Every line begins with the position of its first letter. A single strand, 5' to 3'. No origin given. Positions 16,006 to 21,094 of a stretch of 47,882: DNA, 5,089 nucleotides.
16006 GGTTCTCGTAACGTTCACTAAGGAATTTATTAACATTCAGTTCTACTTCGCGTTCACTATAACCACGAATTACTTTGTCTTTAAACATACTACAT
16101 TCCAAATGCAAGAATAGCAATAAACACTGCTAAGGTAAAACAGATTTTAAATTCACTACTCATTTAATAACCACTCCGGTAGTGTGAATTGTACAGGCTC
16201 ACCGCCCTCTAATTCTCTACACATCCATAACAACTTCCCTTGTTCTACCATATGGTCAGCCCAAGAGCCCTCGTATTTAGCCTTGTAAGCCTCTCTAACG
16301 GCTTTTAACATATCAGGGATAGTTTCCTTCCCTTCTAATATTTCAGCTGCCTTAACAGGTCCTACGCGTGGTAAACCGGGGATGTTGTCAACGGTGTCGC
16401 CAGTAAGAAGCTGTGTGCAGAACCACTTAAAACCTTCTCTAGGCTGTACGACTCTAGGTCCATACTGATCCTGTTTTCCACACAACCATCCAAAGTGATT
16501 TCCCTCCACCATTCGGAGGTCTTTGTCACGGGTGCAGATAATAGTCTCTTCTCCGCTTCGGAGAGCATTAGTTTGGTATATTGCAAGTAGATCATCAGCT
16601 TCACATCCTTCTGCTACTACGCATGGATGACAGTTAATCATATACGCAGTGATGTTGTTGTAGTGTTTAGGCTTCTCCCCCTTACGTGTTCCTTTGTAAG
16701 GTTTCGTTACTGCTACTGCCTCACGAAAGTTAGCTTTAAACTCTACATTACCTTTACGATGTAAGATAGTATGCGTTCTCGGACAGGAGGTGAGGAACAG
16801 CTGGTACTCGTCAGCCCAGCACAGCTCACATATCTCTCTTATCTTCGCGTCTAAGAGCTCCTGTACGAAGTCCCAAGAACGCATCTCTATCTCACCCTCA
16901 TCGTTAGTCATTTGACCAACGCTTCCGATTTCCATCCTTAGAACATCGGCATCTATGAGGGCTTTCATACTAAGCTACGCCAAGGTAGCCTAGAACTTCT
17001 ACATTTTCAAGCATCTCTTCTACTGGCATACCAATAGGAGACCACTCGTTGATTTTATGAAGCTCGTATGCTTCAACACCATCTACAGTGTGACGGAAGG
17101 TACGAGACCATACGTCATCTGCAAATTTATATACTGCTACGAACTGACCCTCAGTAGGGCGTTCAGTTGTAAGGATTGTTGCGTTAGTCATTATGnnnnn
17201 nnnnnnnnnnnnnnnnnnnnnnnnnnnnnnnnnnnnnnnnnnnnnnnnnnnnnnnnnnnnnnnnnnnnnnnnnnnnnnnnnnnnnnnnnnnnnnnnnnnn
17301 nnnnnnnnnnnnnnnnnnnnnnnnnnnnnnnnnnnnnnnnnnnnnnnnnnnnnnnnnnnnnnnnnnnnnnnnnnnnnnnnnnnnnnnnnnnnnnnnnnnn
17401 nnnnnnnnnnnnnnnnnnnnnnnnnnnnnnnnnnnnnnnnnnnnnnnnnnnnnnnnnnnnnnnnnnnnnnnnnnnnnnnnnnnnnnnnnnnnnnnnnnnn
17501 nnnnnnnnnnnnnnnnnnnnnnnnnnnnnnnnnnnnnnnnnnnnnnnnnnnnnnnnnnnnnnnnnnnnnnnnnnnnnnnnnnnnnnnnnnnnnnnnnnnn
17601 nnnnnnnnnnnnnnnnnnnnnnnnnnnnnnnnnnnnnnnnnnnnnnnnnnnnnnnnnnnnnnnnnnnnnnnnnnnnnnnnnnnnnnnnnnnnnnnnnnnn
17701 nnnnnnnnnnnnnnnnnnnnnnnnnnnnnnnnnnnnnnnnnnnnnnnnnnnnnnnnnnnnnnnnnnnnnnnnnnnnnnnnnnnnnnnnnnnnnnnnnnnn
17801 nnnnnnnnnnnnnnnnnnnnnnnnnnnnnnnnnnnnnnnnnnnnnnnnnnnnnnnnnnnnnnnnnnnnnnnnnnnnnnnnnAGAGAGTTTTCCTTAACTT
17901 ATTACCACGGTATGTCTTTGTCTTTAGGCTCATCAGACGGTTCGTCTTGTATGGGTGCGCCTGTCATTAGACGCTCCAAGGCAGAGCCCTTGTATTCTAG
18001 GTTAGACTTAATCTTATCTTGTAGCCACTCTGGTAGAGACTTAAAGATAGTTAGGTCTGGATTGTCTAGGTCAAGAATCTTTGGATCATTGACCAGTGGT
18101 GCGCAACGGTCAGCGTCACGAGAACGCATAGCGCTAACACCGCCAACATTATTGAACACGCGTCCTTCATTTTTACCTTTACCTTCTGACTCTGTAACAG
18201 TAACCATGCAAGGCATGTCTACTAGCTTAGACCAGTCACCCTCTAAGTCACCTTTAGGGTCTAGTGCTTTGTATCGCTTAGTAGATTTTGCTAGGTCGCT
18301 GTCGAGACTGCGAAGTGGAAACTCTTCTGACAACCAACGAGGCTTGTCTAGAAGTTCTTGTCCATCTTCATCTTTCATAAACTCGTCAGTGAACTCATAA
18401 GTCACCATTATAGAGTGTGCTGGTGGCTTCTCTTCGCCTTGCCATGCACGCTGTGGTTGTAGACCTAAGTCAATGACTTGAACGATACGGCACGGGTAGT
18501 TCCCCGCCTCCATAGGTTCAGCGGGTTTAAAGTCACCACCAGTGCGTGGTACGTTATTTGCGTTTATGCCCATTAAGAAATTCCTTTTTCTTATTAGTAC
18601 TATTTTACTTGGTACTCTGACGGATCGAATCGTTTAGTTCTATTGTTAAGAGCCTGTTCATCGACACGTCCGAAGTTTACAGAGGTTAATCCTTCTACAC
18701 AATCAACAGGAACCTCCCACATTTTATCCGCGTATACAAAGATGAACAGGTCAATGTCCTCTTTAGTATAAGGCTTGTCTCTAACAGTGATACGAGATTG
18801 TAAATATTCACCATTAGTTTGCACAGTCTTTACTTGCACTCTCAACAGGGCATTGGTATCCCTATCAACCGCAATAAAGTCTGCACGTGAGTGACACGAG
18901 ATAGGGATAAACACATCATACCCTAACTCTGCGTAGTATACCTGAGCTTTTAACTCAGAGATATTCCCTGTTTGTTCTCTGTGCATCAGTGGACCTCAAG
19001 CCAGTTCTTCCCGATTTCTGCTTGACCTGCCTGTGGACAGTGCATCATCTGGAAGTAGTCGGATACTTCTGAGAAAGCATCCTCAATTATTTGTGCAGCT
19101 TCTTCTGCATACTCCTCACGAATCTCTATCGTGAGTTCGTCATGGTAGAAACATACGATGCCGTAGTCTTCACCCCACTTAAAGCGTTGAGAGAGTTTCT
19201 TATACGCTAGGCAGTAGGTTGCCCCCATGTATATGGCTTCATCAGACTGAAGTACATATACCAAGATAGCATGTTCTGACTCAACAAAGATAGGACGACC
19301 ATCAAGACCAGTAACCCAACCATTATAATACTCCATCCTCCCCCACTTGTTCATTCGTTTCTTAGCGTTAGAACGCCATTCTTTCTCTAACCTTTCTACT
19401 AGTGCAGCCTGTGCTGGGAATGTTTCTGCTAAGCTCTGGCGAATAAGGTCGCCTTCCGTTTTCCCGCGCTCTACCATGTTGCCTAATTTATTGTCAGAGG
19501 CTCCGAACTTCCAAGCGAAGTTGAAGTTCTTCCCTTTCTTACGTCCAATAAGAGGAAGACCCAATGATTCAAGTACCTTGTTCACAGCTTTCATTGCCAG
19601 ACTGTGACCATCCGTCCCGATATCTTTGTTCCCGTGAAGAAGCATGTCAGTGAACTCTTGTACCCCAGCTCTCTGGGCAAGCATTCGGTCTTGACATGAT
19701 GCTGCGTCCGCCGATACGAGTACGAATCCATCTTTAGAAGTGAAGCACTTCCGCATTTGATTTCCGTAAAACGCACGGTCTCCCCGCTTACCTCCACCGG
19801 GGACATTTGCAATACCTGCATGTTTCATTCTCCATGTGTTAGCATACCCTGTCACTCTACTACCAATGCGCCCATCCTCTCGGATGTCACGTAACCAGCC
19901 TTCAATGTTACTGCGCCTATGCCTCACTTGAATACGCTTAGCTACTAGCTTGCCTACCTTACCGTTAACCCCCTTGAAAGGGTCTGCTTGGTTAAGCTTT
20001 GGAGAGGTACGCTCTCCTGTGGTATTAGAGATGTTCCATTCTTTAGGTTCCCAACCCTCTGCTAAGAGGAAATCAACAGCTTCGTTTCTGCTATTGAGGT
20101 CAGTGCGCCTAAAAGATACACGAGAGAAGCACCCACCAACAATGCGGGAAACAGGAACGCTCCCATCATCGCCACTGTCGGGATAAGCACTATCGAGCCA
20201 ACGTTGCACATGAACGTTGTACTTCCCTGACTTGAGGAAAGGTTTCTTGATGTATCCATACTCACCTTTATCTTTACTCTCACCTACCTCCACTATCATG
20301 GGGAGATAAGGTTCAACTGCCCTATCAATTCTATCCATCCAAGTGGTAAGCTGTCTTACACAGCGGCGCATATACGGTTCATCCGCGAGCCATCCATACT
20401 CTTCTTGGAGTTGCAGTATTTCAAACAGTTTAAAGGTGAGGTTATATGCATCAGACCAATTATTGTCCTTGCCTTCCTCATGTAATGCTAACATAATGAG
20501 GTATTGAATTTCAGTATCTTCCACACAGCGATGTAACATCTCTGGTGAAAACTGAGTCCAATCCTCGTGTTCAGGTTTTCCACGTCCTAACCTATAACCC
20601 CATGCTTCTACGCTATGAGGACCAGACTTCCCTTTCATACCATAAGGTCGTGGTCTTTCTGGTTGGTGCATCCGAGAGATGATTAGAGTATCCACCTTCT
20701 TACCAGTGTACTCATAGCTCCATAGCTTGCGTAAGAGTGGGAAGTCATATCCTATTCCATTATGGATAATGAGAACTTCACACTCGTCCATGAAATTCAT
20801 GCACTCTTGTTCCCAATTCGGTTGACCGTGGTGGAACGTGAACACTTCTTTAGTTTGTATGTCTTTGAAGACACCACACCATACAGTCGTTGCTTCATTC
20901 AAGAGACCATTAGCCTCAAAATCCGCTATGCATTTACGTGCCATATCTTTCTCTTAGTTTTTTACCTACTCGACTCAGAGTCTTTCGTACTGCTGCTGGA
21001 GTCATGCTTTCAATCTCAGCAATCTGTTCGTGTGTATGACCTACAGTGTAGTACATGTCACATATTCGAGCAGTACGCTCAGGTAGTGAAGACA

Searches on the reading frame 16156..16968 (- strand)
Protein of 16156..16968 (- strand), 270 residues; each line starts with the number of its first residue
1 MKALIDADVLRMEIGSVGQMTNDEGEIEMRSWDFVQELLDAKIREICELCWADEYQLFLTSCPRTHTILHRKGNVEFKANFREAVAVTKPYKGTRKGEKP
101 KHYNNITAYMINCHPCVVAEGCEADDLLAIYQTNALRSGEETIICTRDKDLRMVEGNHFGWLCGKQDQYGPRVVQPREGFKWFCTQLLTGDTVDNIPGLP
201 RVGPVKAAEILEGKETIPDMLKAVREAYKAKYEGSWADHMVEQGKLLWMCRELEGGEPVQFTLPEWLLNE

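Call 66: search_protein_families(library=pfam, proteins=[window:16156-16968:-], max_evalue=0.001)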
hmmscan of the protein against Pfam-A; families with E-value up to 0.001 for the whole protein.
window:16156-16968:- (270 aa): 2 families
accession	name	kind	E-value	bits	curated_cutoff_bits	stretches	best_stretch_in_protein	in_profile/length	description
PF01367.25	5_3_exonuc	-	1.7e-08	35.3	40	1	186-252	10-72/97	5'-3' exonuclease, C-terminal SAM fold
PF02739.22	5_3_exonuc_N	-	1.1e-06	29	34.3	1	88-153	67-136/164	5'-3' exonuclease, N-terminal resolvase-like domain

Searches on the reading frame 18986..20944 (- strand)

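Call 66: search_protein_families(library=pfam, proteins=[window:18986-20944:-], max_evalue=0.001)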
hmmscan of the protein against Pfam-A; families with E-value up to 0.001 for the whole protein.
window:18986-20944:- (652 aa): 2 families
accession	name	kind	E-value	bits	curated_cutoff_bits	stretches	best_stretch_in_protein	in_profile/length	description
PF00476.26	DNA_pol_A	-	8.6e-16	58.3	34.3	1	368-650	116-381/381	DNA polymerase family A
PF13482.12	RNase_H_2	-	8.2e-05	23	22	1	7-85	3-91/165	RNase_H superfamily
